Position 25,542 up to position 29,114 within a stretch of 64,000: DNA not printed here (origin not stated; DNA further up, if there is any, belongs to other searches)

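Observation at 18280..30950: Twelve-gene coupled locus joining sugar activation, a FabG/ACP/KS/CLF set, several acyltransferases, GT2 plus flippase-like protein, an MMPL exporter and an esterase. It has an aryl-polyene-like core but no dehydratase or starter enzymes.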

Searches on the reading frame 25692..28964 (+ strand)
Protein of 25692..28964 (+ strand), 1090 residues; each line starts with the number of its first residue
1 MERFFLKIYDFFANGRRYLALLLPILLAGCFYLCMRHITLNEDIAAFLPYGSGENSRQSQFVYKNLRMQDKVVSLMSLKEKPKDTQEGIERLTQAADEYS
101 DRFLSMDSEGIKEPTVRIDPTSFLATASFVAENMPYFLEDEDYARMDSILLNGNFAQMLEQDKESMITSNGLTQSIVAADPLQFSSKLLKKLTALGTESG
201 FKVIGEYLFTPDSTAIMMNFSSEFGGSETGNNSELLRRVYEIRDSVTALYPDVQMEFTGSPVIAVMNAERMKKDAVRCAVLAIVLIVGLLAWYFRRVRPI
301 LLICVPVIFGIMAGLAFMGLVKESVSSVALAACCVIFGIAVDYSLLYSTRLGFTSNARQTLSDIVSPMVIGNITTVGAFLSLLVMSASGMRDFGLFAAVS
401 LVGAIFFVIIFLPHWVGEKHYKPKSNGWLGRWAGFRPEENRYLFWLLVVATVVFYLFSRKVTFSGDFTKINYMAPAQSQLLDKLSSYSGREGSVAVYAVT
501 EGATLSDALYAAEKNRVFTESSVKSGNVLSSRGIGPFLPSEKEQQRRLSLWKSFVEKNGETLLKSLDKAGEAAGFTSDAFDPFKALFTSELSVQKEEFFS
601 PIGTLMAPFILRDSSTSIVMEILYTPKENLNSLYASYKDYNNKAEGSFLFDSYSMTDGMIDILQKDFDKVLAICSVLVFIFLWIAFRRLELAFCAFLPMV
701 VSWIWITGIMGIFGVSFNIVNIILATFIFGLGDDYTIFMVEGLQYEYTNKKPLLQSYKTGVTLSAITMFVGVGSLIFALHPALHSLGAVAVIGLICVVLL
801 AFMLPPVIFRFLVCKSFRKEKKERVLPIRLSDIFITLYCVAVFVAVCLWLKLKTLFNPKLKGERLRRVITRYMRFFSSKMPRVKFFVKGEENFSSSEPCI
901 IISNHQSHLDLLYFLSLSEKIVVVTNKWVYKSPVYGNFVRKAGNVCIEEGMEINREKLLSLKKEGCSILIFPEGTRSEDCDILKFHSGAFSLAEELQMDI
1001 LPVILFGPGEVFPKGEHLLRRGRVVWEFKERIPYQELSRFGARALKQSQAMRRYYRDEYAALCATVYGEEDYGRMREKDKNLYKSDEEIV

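Call 4: search_protein_families(library=pfam, proteins=[window:25692-28964:+], max_evalue=0.01)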
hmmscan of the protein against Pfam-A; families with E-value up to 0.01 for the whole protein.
window:25692-28964:+ (1090 aa): 2 families
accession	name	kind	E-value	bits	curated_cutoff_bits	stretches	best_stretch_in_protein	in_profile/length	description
PF01553.26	Acyltransferase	-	4.2e-22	78.8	23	1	885-1004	2-130/132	Acyltransferase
PF03176.21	MMPL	-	6.2e-18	65.3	20.5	2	234-432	102-305/333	MMPL family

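Call 6: search_protein_families(library=ncbifam, proteins=[window:25692-28964:+], max_evalue=0.001)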
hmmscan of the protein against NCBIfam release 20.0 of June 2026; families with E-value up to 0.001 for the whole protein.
window:25692-28964:+ (1090 aa): 15 families
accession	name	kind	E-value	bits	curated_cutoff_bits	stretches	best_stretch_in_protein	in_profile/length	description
TIGR00921.1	2A067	subfamily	5.5e-36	123.9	351.9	2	659-808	575-730/733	hydrophobe/amphiphile efflux-3 (HAE3) family transporter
TIGR03480.1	HpnN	hypoth_equivalog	9.9e-35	119.8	751.85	2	663-809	710-856/862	hopanoid biosynthesis associated RND transporter like protein HpnN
TIGR00530.1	AGP_acyltrn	subfamily_domain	3.7e-21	75.2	102.95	1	884-1005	3-129/130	1-acylglycerol-3-phosphate O-acyltransferase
NF052374.1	HopndTporHpnN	equivalog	1.7e-19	69.4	1100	2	670-808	717-853/858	hopanoid transporter HpnN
NF045600.2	BstA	equivalog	5.1e-18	64.4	1400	2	668-813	756-898/903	sterol transporter cytoplasmic membrane protein BstA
TIGR00833.1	actII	subfamily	1.2e-12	47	874.7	2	658-810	166-330/910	MMPL family RND transporter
NF006386.0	PRK08633.1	equivalog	4.3e-11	41.3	1221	1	882-1050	426-592/1147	acyl-[ACP]--phospholipid O-acyltransferase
NF006356.0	PRK08578.1-4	equivalog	1.7e-09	37.7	330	2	239-392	114-266/302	preprotein translocase subunit SecF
NF005291.0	PRK06814.1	equivalog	4.1e-09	34.9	1349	1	837-1007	407-565/1140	acyl-[ACP]--phospholipid O-acyltransferase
NF011593.0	PRK15018.1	equivalog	5.5e-09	36.1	501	1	834-1009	5-183/245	1-acylglycerol-3-phosphate O-acyltransferase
NF052553.1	LyOrLpactfOlsABRUA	equivalog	1.7e-07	30.7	300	1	839-995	10-166/263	lyso-ornithine lipid O-acyltransferase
NF052552.1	LyOrLpactfOlsARHOCB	equivalog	2.8e-06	26.5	300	1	877-991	69-182/271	lyso-ornithine lipid O-acyltransferase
NF006354.0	PRK08578.1-2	equivalog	2.4e-05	23.9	353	1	240-411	97-264/296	preprotein translocase subunit SecF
TIGR00916.1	2A0604s01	subfamily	0.00039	20.1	148.6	0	266-405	81-227/231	SecD/SecF family protein translocase subunit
NF010621.0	PRK14014.1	domain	0.0005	19.2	186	0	834-921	17-111/301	acetyltransferase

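Call 9: find_homologous_proteins(query=window:25692-28964:+, max_evalue=1e-10)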
Query window:25692-28964:+ (1090 aa): 881 proteins with E <= 1e-10 among 8000 candidates; the best 120 are listed.
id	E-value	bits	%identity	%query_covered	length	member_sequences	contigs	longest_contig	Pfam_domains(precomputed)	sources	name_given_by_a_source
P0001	0.0e+0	2322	94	100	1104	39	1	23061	PF03176.22,PF01553.27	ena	-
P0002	0.0e+0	1697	67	100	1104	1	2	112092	PF03176.22,PF01553.27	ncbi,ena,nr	ncbi:MAG: MMPL family transporter [Bacteroidales bacterium]|nr:MMPL family transporter [Bacteroidale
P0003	0.0e+0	1674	67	100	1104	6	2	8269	PF03176.22,PF01553.27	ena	-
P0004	0.0e+0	1649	65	100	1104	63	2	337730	PF03176.22,PF01553.27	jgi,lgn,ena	-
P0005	0.0e+0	1641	65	100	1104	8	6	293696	PF03176.22,PF01553.27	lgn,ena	-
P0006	0.0e+0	1632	65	100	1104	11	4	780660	PF03176.22,PF01553.27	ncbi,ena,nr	ncbi:MAG: MMPL family transporter [Bacteroidales bacterium]|nr:MMPL family transporter [Bacteroidale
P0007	0.0e+0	1631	65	100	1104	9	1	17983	PF03176.22,PF01553.27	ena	-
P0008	0.0e+0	1617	65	100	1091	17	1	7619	PF03176.22,PF01553.27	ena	-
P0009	0.0e+0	1615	64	100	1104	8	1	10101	PF03176.22,PF01553.27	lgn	-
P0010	0.0e+0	1613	92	71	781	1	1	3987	PF03176.22,PF01553.27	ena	-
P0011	0.0e+0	1611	64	100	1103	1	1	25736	PF03176.22,PF01553.27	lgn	-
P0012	0.0e+0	1611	64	100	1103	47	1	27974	PF03176.22,PF01553.27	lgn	-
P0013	0.0e+0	1608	64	100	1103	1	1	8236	PF03176.22,PF01553.27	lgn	-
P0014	0.0e+0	1523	61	100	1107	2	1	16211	PF03176.22,PF01553.27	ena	-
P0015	0.0e+0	1484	60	100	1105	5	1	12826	PF03176.22,PF01553.27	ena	-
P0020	0.0e+0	1232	53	98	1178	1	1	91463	PF03176.22,PF01553.27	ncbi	-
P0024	0.0e+0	1182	49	100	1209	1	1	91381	PF03176.22,PF01553.27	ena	-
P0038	8.8e-255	867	42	97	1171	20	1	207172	PF03176.22,PF01553.27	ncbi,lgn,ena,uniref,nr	ncbi:1-acyl-sn-glycerol-3-phosphate acyltransferase [uncultured Odoribacter sp.]|uniref:1-acyl-sn-gl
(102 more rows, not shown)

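Call 11: find_related_loci(query=A1, collection=genome_contigs, flank=10000)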
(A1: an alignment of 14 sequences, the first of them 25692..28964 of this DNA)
Query A1 (1090 aa) in genome_contigs; peptide patterns used: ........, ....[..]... (x = any residue, [..] = any of these).
600 stretches matched a pattern (row limit reached: there are more); 532 encode a relative of the query (tblastn E <= 1e-3); the best 80 are kept; 80 distinct loci.
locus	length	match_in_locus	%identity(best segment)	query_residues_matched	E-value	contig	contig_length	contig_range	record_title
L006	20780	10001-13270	92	1-1090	0e+0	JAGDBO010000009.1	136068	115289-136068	MAG: Bacteroidales bacterium isolate RGIG10318 Yak_Rumen.Co__c3514375, whole genome shotgun sequence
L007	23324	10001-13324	68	1-1090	0e+0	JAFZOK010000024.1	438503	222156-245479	MAG: Bacteroidales bacterium isolate RGIG7951 Water_buffalos_Rumen-1__c594595, whole genome shotgun sequence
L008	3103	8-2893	62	146-1090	0e+0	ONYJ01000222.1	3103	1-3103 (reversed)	uncultured Bacteroidales bacterium isolate RUG750 genome assembly, contig: k87_62720062, whole genome shotgun sequence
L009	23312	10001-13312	65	1-1090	0e+0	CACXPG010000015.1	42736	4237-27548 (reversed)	MAG: uncultured Bacteroidia bacterium isolate RUG11482 genome assembly, contig: RUG11482_asm_15, whole genome shotgun se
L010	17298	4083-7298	39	1-1075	0e+0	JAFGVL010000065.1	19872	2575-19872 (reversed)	MAG: Paludibacteraceae bacterium isolate ZodW_Metabat.166 k87_6580445, whole genome shotgun sequence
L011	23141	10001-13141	38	1-1052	0e+0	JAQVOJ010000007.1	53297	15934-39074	MAG: Bacteroidales bacterium isolate STF1_178 NODE_1151_length_53297_cov_11.635584_Sandtown_F1, whole genome shotgun seq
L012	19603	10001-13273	65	1-1090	0e+0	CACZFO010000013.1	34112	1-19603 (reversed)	MAG: uncultured Bacteroidia bacterium isolate RUG12577 genome assembly, contig: RUG12577_asm_13, whole genome shotgun se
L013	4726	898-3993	38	42-1072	0e+0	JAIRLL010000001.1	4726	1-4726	MAG: Tannerella sp. isolate Cc175_bin44 k119_2013931, whole genome shotgun sequence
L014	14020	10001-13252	37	1-1087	0e+0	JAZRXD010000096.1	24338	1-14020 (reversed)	MAG: Bacteroidales bacterium isolate T1900044951_TA20190004.MAGScoT_cleanbin_000016 SGB_3662_k141_889745, whole genome s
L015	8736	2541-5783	38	1-1087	0e+0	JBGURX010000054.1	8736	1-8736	MAG: Bacteroidales bacterium isolate ruminal_MAG_106 ruminal_MAG_106_contig_0054, whole genome shotgun sequence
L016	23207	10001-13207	37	1-1073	0e+0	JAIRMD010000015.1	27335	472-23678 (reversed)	MAG: Prevotellaceae bacterium isolate Cc175_bin83 k119_1944134, whole genome shotgun sequence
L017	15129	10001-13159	38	1-1055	0e+0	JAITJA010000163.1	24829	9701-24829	MAG: Odoribacteraceae bacterium isolate Pcl387_bin142 k119_2758151, whole genome shotgun sequence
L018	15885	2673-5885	38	1-1072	0e+0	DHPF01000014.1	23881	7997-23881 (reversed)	MAG TPA_asm: Bacteroidales bacterium UBA5371 UBA5371_contig_416, whole genome shotgun sequence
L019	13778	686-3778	38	37-1066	0e+0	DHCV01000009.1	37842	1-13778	MAG TPA_asm: Bacteroidales bacterium UBA4893 UBA4893_contig_5272, whole genome shotgun sequence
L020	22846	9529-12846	35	1-1071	0e+0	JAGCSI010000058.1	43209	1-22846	MAG: Bacteroidales bacterium isolate RGIG10078 Yak_Rumen-1__c917320, whole genome shotgun sequence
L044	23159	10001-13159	36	1-1066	0e+0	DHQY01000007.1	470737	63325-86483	MAG TPA_asm: Bacteroidales bacterium UBA5326 UBA5326_contig_669, whole genome shotgun sequence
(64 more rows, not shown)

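Call 14: find_encoding_contigs(protein=P0038, flank=10000, max_places=1)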
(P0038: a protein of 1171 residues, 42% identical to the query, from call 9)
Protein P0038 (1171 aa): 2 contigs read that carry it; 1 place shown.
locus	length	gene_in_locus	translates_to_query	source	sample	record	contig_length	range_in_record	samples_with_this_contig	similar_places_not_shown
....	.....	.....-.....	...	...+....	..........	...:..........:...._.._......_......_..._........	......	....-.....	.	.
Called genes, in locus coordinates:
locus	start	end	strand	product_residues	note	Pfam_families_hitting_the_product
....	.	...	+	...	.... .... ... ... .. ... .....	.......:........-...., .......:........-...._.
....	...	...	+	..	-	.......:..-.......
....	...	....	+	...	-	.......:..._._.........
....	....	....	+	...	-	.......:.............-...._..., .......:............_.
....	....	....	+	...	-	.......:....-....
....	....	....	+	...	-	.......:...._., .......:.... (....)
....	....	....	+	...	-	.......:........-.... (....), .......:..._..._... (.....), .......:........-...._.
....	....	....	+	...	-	-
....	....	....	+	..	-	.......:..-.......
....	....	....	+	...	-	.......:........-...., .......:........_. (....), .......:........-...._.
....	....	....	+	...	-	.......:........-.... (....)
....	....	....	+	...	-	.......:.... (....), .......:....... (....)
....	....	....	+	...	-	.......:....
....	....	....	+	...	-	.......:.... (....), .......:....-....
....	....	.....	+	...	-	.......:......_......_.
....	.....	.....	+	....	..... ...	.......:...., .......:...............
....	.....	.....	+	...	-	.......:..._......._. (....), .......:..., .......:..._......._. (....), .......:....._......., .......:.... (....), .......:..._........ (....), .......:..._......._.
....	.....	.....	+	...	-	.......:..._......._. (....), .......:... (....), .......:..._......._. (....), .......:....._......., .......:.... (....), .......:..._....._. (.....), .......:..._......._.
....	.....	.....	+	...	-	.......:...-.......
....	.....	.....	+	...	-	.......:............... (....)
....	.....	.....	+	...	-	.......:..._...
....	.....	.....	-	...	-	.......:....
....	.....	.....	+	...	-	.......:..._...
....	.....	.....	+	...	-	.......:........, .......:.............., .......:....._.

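Call 22: find_encoding_contigs(protein=P0020, flank=10000, max_places=1)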
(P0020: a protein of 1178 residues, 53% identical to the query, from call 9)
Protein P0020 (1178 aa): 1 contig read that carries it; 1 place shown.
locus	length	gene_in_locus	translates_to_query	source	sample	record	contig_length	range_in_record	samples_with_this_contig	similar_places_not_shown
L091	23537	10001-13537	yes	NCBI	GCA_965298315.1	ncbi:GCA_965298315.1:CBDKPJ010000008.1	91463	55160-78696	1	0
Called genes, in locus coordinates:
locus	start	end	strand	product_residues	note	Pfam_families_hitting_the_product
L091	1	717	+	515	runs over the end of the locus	PF00221:Lyase_aromatic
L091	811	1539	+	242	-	PF00106:adh_short, PF08659:KR, PF13561:adh_short_C2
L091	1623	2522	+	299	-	PF03279:Lip_A_acyltrans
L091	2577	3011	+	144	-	PF22817:ApeP-like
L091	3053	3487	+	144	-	PF13279:4HBT_2, PF03061:4HBT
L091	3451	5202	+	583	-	PF00109:ketoacyl-synt, PF08545:ACP_syn_III (faint), PF02801:Ketoacyl-synt_C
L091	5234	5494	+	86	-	PF00550:PP-binding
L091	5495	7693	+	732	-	PF00109:ketoacyl-synt, PF00108:Thiolase_N (faint), PF02801:Ketoacyl-synt_C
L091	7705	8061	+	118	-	PF00892:EamA, PF10639:TMEM234 (weak)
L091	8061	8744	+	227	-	PF03548:LolA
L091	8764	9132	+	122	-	PF07977:FabA, PF22818:ApeI-like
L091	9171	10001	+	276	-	PF00535:Glycos_transf_2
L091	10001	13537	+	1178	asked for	PF03176:MMPL (weak), PF01553:Acyltransferase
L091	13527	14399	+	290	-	PF01738:DLH (weak), PF20434:BD-FAE, PF07859:Abhydrolase_3, PF00326:Peptidase_S9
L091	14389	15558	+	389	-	PF01553:Acyltransferase (weak)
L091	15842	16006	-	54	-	-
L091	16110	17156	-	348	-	PF08843:AbiEii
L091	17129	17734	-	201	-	PF19570:DUF6088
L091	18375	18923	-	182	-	PF01965:DJ-1_PfpI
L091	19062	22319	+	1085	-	PF26549:Tricorn_N, PF26550:Tricorn_2nd (weak), PF07676:PD40 (weak), PF26549:Tricorn_N, PF26550:Tricorn_2nd, PF07676:PD40 (weak), PF14684:Tricorn_C1, PF03572:Peptidase_S41, +5 more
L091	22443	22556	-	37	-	-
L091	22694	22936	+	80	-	-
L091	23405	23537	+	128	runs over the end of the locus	PF00293:NUDIX, PF14815:NUDIX_4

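Call 23: find_encoding_contigs(protein=P0024, flank=10000, max_places=1)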
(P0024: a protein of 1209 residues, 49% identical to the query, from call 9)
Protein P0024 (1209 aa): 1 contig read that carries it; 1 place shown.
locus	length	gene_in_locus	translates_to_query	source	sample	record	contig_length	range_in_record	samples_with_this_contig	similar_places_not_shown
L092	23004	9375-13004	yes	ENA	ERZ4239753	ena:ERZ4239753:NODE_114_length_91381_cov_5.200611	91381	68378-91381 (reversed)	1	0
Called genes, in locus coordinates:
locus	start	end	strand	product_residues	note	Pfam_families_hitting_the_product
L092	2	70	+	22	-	?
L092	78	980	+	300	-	PF03279:Lip_A_acyltrans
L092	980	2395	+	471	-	PF02310:B12-binding, PF04055:Radical_SAM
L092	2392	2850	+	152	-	PF22817:ApeP-like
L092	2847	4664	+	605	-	PF00109:ketoacyl-synt, PF02801:Ketoacyl-synt_C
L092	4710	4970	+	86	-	PF00550:PP-binding (weak)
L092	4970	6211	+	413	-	PF00108:Thiolase_N (weak), PF00109:ketoacyl-synt, PF02801:Ketoacyl-synt_C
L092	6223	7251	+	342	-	PF00109:ketoacyl-synt (faint)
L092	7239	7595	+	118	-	PF00892:EamA, PF10639:TMEM234 (weak)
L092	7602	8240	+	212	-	PF03548:LolA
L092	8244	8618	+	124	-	PF07977:FabA (weak), PF22818:ApeI-like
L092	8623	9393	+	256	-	PF00535:Glycos_transf_2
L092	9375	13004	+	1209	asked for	PF03176:MMPL (weak), PF01553:Acyltransferase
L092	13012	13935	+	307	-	PF01738:DLH (faint), PF20434:BD-FAE, PF07859:Abhydrolase_3, PF00326:Peptidase_S9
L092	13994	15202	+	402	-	PF01553:Acyltransferase (weak)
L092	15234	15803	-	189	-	PF01965:DJ-1_PfpI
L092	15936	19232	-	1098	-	PF00930:DPPIV_N (faint), PF26549:Tricorn_N, PF26550:Tricorn_2nd, PF07676:PD40 (weak), PF14684:Tricorn_C1, PF00595:PDZ (weak), PF14685:PDZ_Tricorn (weak), PF03572:Peptidase_S41, +4 more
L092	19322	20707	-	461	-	-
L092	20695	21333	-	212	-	-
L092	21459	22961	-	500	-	PF03951:Gln-synt_N, PF00120:Gln-synt_C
